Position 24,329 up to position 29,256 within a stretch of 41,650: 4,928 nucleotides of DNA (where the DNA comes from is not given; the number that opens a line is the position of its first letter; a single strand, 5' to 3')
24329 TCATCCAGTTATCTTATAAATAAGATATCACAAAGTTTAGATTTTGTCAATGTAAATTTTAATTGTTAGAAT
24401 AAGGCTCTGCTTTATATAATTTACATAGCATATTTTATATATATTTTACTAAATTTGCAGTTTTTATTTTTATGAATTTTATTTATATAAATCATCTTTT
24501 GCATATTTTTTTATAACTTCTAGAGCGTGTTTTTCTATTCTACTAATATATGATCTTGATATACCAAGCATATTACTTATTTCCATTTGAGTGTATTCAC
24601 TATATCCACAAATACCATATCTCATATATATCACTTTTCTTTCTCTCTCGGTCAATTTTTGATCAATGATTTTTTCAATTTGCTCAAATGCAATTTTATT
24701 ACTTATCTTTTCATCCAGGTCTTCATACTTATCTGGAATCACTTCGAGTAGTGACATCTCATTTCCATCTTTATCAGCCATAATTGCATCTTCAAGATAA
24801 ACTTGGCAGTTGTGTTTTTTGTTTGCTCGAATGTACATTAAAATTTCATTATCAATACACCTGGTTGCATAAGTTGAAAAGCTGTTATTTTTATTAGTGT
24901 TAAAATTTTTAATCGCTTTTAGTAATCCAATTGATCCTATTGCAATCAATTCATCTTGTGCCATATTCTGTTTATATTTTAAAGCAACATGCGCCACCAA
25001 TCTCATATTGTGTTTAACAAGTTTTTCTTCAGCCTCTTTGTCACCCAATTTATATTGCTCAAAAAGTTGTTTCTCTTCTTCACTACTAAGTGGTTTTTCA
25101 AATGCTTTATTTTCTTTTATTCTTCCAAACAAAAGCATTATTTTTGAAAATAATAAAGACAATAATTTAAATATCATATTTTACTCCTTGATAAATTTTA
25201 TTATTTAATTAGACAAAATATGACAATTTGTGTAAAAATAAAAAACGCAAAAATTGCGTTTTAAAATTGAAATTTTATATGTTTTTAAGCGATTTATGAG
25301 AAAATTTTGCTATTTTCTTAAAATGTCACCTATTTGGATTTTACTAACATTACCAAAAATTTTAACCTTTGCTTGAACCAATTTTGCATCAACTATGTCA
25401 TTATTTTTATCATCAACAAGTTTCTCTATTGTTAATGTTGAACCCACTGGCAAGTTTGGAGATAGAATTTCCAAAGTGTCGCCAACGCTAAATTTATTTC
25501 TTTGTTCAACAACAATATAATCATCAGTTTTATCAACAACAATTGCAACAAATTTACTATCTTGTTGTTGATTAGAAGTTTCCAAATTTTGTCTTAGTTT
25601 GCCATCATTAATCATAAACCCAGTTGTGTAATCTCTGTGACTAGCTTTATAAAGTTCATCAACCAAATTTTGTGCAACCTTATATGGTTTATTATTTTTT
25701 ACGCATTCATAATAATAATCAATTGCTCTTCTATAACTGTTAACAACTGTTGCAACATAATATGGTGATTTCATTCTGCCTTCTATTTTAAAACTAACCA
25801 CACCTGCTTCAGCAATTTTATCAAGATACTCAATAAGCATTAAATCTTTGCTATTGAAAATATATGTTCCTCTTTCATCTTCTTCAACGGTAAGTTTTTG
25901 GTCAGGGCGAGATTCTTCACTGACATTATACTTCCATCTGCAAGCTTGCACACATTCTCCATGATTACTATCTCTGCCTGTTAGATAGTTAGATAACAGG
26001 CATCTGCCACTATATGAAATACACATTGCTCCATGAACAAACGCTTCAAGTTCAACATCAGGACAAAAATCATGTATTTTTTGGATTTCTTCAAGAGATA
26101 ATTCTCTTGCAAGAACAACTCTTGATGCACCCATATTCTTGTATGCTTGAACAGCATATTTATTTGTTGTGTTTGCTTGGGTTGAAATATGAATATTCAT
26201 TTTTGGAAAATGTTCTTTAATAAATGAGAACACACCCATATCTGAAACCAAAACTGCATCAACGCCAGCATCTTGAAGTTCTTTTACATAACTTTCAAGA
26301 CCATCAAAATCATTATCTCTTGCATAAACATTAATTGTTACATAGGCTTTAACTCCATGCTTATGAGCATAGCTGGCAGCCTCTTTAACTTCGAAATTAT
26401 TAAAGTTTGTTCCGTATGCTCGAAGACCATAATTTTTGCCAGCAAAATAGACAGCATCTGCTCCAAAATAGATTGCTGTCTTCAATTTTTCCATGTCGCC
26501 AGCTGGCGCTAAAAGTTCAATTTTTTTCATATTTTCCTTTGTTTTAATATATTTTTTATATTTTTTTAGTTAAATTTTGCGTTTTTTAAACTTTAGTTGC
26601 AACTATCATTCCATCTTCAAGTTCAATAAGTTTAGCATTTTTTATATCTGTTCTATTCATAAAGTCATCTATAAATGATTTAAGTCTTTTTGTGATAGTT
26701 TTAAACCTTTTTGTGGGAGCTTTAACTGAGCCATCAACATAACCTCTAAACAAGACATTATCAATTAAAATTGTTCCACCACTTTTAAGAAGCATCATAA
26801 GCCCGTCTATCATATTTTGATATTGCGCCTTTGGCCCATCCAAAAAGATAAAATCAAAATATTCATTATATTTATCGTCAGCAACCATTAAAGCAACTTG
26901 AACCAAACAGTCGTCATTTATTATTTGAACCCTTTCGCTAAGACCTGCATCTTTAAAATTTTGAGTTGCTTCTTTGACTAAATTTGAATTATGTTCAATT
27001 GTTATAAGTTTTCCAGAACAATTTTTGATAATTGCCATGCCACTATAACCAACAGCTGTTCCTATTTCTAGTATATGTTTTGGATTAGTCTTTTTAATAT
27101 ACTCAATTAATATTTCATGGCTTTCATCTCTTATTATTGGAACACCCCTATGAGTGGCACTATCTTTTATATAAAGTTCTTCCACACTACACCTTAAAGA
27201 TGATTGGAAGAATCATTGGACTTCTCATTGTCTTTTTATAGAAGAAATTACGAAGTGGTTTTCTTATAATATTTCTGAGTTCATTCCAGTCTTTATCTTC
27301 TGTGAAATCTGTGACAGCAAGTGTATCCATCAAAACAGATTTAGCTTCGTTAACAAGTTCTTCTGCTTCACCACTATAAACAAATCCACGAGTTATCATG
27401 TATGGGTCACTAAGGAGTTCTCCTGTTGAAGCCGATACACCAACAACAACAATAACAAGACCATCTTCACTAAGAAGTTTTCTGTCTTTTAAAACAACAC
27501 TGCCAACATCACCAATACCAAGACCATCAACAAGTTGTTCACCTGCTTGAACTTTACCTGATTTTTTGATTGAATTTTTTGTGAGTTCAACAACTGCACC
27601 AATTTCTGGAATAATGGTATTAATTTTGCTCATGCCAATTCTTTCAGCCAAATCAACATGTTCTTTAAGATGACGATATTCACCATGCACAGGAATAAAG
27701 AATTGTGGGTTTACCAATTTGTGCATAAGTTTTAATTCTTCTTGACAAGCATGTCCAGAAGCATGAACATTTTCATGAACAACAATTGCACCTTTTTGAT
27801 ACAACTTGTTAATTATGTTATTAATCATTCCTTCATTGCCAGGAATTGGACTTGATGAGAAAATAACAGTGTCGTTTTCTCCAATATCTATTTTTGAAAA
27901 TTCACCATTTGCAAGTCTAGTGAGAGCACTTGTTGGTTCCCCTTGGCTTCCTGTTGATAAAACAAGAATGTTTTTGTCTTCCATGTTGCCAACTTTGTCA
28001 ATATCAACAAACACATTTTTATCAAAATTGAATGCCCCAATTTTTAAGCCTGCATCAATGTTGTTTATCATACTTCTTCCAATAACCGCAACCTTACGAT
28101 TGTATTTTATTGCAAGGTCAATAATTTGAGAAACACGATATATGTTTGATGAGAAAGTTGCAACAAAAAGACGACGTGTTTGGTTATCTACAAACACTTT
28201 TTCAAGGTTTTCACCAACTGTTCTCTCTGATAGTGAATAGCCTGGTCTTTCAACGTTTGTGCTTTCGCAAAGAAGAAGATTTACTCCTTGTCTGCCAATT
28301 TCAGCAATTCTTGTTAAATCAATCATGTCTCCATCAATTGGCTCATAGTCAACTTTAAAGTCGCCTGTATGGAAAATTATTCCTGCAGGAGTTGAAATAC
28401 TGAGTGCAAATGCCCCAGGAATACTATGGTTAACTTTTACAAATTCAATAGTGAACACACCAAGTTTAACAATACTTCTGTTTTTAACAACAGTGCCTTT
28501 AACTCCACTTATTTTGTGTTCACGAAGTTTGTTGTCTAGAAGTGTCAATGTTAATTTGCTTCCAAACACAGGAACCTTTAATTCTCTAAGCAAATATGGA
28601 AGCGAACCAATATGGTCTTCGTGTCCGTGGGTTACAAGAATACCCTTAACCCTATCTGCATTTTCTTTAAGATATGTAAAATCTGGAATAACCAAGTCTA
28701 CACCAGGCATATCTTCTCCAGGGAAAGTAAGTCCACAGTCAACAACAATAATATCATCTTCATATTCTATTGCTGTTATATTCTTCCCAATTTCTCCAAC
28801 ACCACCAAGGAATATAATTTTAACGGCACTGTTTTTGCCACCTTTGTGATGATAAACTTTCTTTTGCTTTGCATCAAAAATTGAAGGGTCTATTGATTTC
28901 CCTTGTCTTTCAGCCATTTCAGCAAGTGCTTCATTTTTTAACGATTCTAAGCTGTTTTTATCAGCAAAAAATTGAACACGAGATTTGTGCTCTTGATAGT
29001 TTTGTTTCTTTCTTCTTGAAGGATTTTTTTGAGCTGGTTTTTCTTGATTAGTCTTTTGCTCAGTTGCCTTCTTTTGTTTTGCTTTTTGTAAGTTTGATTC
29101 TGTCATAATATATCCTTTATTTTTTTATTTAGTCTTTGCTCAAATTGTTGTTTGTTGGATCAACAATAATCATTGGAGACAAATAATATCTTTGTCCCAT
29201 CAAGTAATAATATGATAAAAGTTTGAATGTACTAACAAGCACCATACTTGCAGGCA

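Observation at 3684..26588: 17-nt motif whose TAA is the stop codon of four unrelated genes (minus strand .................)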

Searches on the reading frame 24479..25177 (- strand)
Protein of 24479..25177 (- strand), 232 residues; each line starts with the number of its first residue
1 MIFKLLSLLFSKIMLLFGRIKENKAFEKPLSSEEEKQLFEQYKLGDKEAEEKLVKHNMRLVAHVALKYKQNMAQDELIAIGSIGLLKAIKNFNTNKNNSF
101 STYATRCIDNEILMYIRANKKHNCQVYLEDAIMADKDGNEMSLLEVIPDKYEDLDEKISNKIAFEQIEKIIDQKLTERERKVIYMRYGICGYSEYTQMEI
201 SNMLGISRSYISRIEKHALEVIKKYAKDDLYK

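Call 27: search_protein_families(library=pfam, proteins=[window:24479-25177:-])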
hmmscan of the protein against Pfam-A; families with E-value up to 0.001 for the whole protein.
window:24479-25177:- (232 aa): 3 families
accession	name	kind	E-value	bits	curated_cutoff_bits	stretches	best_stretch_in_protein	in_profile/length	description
PF04545.22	Sigma70_r4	-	9.4e-16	57.5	24.1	1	173-224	3-50/50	Sigma-70, region 4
PF04542.20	Sigma70_r2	-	2.7e-15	56.3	24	1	53-121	1-70/71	Sigma-70 region 2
PF01371.25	Trp_repressor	-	2.3e-05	24.8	27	1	153-216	5-71/88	Trp repressor protein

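Call 29: search_protein_families(library=ncbifam, proteins=[window:24479-25177:-])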
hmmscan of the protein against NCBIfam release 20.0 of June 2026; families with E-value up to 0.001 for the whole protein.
window:24479-25177:- (232 aa): 64 families (the best 25 are shown)
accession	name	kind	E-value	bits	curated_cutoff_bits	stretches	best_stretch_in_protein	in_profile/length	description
NF004471.0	PRK05803.1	subfamily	6.6e-74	248.1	252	1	2-224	5-226/235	RNA polymerase sporulation sigma factor SigK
TIGR02846.1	spore_sigmaK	equivalog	6.7e-71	238.4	298.65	1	1-223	1-223/227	RNA polymerase sporulation sigma factor SigK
NF006158.0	PRK08301.1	equivalog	2.2e-53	181.2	339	1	20-225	31-236/241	RNA polymerase sporulation sigma factor SigE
TIGR02835.1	spore_sigmaE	equivalog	3.1e-50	170.8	348.6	1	20-224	24-228/234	RNA polymerase sporulation sigma factor SigE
TIGR02885.1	spore_sigF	equivalog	3.8e-33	115.3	321.45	2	39-119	2-83/231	RNA polymerase sporulation sigma factor SigF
NF004052.0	PRK05572.1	subfamily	9.5e-33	113.8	311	2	22-119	6-104/252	SigF/SigG family RNA polymerase sporulation sigma factor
TIGR02980.1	SigBFG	subfamily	1.3e-31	110.1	234.35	2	46-120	1-76/227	SigB/SigF/SigG family RNA polymerase sigma factor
NF006071.0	PRK08215.1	equivalog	6.5e-31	107.8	372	2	30-123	19-113/258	RNA polymerase sporulation sigma factor SigG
TIGR02937.1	sigma70-ECF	superfamily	1.2e-28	99.8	42.9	1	48-225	1-164/165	sigma-70 family RNA polymerase sigma factor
TIGR02850.1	spore_sigG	equivalog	2.8e-28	99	457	2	30-124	16-111/254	RNA polymerase sporulation sigma factor SigG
TIGR02997.1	Sig70-cyanoRpoD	subfamily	3.9e-28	98.6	384.5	2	34-114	61-141/298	RNA polymerase sigma factor, RpoD/SigA family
TIGR02394.1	rpoS_proteo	equivalog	2.5e-26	92.9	378.7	2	28-113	26-112/285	RNA polymerase sigma factor RpoS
TIGR02393.1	RpoD_Cterm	equivalog_domain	2.9e-26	92.5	354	2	49-112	1-65/238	RNA polymerase sigma factor RpoD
NF006666.0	PRK09210.1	equivalog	2.3e-22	79.8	572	2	30-113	114-198/370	RNA polymerase sigma factor RpoD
NF004207.0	PRK05657.1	equivalog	2.6e-22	79.6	394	2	29-112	70-154/329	RNA polymerase sigma factor RpoS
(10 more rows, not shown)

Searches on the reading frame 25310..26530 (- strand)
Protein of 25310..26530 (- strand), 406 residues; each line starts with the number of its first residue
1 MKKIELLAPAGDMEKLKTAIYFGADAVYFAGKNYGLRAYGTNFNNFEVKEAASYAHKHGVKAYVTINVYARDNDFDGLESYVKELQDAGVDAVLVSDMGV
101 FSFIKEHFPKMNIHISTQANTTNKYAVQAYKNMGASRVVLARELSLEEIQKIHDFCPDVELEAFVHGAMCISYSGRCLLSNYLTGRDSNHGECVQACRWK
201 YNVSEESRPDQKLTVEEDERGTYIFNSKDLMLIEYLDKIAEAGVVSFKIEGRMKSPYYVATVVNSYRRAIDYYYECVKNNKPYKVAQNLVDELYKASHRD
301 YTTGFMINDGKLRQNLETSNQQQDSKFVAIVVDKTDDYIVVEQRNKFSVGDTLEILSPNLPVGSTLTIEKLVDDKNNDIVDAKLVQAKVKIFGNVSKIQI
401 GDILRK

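Call 27: search_protein_families(library=pfam, proteins=[window:25310-26530:-])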
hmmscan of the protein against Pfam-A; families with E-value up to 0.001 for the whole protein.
window:25310-26530:- (406 aa): 2 families
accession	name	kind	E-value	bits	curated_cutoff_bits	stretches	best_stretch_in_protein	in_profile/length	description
PF01136.24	Peptidase_U32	-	1.6e-95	319.3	22.4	1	76-309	2-230/233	Peptidase family U32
PF16325.11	Peptidase_U32_C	-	1.7e-14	54.1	28.2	1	324-405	2-83/83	Peptidase family U32 C-terminal domain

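Call 29: search_protein_families(library=ncbifam, proteins=[window:25310-26530:-])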
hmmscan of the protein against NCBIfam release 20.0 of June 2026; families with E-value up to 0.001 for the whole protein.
window:25310-26530:- (406 aa): 4 families
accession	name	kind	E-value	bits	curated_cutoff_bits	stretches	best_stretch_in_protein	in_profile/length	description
NF011996.0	PRK15452.1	equivalog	1.5e-109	366.8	534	2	1-205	2-206/449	prephenate-dependent tRNA uridine(34) hydroxylase TrhP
NF047963.1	quinone_UbiU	equivalog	1.8e-62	211.4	440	2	4-206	1-206/331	ubiquinone anaerobic biosynthesis protein UbiU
NF047965.1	quinone_UbiV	equivalog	1.1e-11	44.8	275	1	82-271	80-259/292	ubiquinone anaerobic biosynthesis protein UbiV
NF011991.0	PRK15447.1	equivalog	2.2e-11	43.7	283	1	82-201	81-200/302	U32 family peptidase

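Call 37: find_homologous_proteins(query=window:25310-26530:-, max_evalue=1e-40)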
Query window:25310-26530:- (406 aa): 8000 proteins with E <= 1e-40 among 8000 candidates; the best 120 are listed.
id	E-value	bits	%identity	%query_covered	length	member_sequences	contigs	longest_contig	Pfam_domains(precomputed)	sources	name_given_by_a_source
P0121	6.2e-267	903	99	100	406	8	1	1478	PF01136.26,PF16325.12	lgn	-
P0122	7.3e-212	721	78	100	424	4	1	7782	PF01136.26,PF16325.12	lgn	-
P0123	7.0e-209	712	78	100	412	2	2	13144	PF01136.26,PF16325.12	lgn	-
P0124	4.1e-205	699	76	100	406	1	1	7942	PF01136.26,PF16325.12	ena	-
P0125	2.1e-204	697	75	100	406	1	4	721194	PF01136.26,PF16325.12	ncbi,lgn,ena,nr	ncbi:MAG: U32 family peptidase [Clostridia bacterium]|nr:U32 family peptidase [Clostridia bacterium]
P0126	2.3e-203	693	75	100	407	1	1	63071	PF01136.26,PF16325.12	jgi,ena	-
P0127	2.7e-198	677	74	100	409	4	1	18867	PF01136.26,PF16325.12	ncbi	-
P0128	3.7e-197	673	73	100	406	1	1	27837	PF01136.26,PF16325.12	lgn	-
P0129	2.7e-196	670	72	100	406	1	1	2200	PF01136.26,PF16325.12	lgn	-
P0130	3.9e-195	666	72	100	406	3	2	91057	PF01136.26,PF16325.12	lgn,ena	-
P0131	5.6e-195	666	72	100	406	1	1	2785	PF01136.26,PF16325.12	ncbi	-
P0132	2.6e-194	664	72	100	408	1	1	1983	PF01136.26,PF16325.12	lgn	-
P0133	7.6e-194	662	71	100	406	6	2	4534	PF01136.26,PF16325.12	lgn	-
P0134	9.7e-194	662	72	100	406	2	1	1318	PF01136.26,PF16325.12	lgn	-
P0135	1.7e-193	661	72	100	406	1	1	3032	PF01136.26,PF16325.12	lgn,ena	-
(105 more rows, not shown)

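Call 38: find_encoding_contigs(protein=P0125, flank=10000, max_places=1)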
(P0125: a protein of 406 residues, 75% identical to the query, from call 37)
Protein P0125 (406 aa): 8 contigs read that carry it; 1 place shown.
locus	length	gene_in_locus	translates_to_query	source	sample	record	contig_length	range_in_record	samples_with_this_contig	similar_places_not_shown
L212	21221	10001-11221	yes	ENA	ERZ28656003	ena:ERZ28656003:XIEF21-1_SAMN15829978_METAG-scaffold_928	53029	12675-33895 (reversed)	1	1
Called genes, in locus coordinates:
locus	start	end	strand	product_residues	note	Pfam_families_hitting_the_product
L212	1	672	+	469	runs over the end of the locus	-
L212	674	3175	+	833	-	-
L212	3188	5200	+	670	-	-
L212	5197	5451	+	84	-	-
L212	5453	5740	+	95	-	PF10960:Holin_BhlA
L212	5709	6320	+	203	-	-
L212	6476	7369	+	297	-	-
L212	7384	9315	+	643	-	PF00753:Lactamase_B, PF12706:Lactamase_B_2, PF22505:RNase_J_b_CASP, PF07521:RMMBL, PF17770:RNase_J_C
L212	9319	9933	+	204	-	PF01596:Methyltransf_3, PF03602:Cons_hypoth95 (weak), PF05175:MTS (faint), PF13847:Methyltransf_31 (weak), PF13578:Methyltransf_24, PF13649:Methyltransf_25 (weak)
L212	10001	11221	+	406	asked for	PF01136:Peptidase_U32, PF16325:Peptidase_U32_C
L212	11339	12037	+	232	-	PF04542:Sigma70_r2, PF04545:Sigma70_r4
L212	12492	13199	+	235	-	-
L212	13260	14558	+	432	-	PF05496:RuvB_N, PF00004:AAA, PF16193:AAA_assoc_2, PF12002:MgsA_C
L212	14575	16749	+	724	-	PF13245:AAA_19 (faint), PF00270:DEAD (faint), PF00580:UvrD-helicase, PF02562:PhoH (faint), PF01443:Viral_helicase1 (faint), PF13361:UvrD_C, PF13538:UvrD_C_2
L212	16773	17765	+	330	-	PF04973:NMN_transporter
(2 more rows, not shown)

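Call 39: find_encoding_contigs(protein=P0123, flank=10000, max_places=1)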
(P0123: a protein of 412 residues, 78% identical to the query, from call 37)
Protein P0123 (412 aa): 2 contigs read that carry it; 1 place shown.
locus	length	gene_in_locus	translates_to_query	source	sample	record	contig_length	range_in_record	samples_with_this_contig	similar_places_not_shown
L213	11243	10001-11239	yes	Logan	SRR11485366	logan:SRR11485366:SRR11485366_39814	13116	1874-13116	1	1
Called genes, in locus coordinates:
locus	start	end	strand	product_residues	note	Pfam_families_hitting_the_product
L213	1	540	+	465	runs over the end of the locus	-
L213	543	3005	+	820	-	-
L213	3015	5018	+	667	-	-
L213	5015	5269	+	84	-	-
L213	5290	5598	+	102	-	PF10960:Holin_BhlA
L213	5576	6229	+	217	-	PF04531:Phage_holin_1 (weak)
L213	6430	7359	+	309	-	-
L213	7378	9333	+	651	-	PF00753:Lactamase_B, PF12706:Lactamase_B_2 (weak), PF22505:RNase_J_b_CASP, PF07521:RMMBL, PF17770:RNase_J_C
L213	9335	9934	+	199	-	PF01596:Methyltransf_3, PF01135:PCMT (weak), PF13578:Methyltransf_24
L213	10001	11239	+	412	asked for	PF01136:Peptidase_U32, PF16325:Peptidase_U32_C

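Call 40: find_encoding_contigs(protein=P0130, flank=10000, max_places=1)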
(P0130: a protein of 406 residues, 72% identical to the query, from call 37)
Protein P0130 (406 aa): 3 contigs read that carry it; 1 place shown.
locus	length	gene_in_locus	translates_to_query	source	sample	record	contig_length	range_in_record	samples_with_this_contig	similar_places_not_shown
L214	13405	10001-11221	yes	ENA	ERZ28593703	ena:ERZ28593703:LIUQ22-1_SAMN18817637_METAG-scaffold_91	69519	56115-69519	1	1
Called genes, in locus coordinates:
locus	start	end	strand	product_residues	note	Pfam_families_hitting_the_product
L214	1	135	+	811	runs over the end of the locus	-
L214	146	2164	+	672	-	-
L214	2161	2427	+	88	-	-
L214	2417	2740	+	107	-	PF10960:Holin_BhlA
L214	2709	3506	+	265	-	-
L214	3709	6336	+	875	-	PF01326:PPDK_N, PF00391:PEP-utilizers, PF02896:PEP-utilizers_C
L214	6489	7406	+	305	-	-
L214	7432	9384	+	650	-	PF00753:Lactamase_B, PF12706:Lactamase_B_2, PF22505:RNase_J_b_CASP, PF07521:RMMBL, PF17770:RNase_J_C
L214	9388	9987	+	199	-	PF01596:Methyltransf_3, PF13578:Methyltransf_24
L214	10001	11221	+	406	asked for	PF01136:Peptidase_U32, PF16325:Peptidase_U32_C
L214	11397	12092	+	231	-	PF04542:Sigma70_r2, PF04545:Sigma70_r4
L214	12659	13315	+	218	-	-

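Call 59: find_encoding_contigs(protein=P0121, flank=10000, max_places=2)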
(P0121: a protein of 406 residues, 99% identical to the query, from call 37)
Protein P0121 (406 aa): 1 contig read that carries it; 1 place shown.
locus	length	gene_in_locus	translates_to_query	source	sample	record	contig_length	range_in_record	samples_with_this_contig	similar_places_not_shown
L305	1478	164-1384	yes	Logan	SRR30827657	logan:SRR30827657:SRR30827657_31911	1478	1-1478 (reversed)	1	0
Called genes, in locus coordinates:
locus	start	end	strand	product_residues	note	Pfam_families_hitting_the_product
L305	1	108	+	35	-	?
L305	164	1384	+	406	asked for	PF01136:Peptidase_U32, PF16325:Peptidase_U32_C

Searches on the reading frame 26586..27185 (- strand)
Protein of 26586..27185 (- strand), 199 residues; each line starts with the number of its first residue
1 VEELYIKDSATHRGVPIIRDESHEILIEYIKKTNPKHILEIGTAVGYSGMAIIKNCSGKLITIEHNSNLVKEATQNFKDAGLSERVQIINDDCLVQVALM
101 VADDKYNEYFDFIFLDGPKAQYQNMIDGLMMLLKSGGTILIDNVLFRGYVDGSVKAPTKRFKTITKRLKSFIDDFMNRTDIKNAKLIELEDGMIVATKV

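Call 27: search_protein_families(library=pfam, proteins=[window:26586-27185:-])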
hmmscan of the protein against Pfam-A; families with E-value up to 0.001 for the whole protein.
window:26586-27185:- (199 aa): 6 families
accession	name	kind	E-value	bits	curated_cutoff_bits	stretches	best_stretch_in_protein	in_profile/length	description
PF01596.23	Methyltransf_3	-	5.8e-24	85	22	1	24-198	34-203/204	O-methyltransferase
PF13578.12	Methyltransf_24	-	7.2e-10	40.1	26.3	1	39-144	1-105/105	Methyltransferase domain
PF01135.25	PCMT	-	3e-07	30.9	20.3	1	23-97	62-126/210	Protein-L-isoaspartate(D-aspartate) O-methyltransferase (PCMT)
PF08704.16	GCD14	-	3.4e-05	24.1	26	1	26-137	32-139/247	tRNA methyltransferase complex GCD14 subunit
PF05175.20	MTS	-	0.00012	22.2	23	1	20-98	17-95/170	Methyltransferase small domain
PF03602.21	Cons_hypoth95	-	0.00083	19.5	24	1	58-141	65-150/182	Conserved hypothetical protein 95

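Call 29: search_protein_families(library=ncbifam, proteins=[window:26586-27185:-])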
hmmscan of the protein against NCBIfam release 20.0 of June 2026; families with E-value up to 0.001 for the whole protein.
window:26586-27185:- (199 aa): 14 families
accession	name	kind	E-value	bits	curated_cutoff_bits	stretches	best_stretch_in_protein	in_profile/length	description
NF001453.0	PRK00312.1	equivalog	1.7e-09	37.5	188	1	25-93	71-137/217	protein-L-isoaspartate(D-aspartate) O-methyltransferase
TIGR02469.1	CbiT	equivalog_domain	1.5e-08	35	78.3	1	28-143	13-122/124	precorrin-6Y C5,15-methyltransferase (decarboxylating) subunit CbiT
NF006138.0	PRK08287.1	equivalog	1.2e-07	31.8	210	1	7-149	2-137/189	decarboxylating cobalt-precorrin-6B (C(15))-methyltransferase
NF001556.0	PRK00377.1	equivalog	4.6e-07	29.8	238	1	13-147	19-149/198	cobalt-precorrin-6Y C(15)-methyltransferase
NF010549.0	PRK13942.1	equivalog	2.1e-06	27.4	282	1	25-94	68-138/215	protein-L-isoaspartate O-methyltransferase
NF011529.0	PRK14968.1-3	equivalog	2.1e-05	24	162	1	22-97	22-95/198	putative methyltransferase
TIGR00080.1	pimt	equivalog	5.3e-05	23.1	159.05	1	24-92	67-136/216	protein-L-isoaspartate O-methyltransferase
NF043040.1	corrin_prot_MT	hypoth_equivalog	0.00012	21.6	180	1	23-141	31-147/216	corrinoid protein-associated methyltransferase CpaM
NF041081.1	prot_lys_mtase_Arch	equivalog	0.00017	21.7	200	1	53-94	28-70/142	protein-lysine N-methyltransferase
TIGR03534.1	RF_mod_PrmC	equivalog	0.00021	20.8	199.1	1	24-113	75-160/253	peptide chain release factor N(5)-glutamine methyltransferase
NF010550.0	PRK13943.1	equivalog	0.00021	20.5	359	1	26-139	72-176/322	protein-L-isoaspartate O-methyltransferase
TIGR00755.1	ksgA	equivalog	0.00036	19.9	171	1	24-96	19-87/256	16S rRNA (adenine(1518)-N(6)/adenine(1519)-N(6))-dimethyltransferase RsmA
NF000499.2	Erm23S_rRNA_broad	equivalog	0.00083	18.8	212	0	26-94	15-79/244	23S ribosomal RNA methyltransferase Erm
TIGR04188.1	methyltr_grsp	subfamily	0.00085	18.8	380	0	33-87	106-161/363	ATP-grasp peptide maturase system methyltransferase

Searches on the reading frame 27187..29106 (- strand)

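Call 27: search_protein_families(library=pfam, proteins=[window:27187-29106:-])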
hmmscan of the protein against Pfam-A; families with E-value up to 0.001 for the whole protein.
window:27187-29106:- (639 aa): 5 families
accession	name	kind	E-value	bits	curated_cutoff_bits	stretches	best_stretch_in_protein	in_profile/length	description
PF22505.1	RNase_J_b_CASP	-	9.2e-49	164.9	27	1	311-435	2-126/126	Ribonuclease J, beta-CASP domain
PF17770.6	RNase_J_C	-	9.4e-30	104.1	23.8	1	538-639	1-102/102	Ribonuclease J C-terminal domain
PF00753.33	Lactamase_B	-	1.9e-13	51.3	22.7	1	107-204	5-95/196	Metallo-beta-lactamase superfamily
PF07521.17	RMMBL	-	6.3e-11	42.6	21.6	1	444-500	9-63/63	Zn-dependent metallo-hydrolase RNA specificity domain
PF12706.13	Lactamase_B_2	-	7e-09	36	27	1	120-252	3-145/200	Beta-lactamase superfamily domain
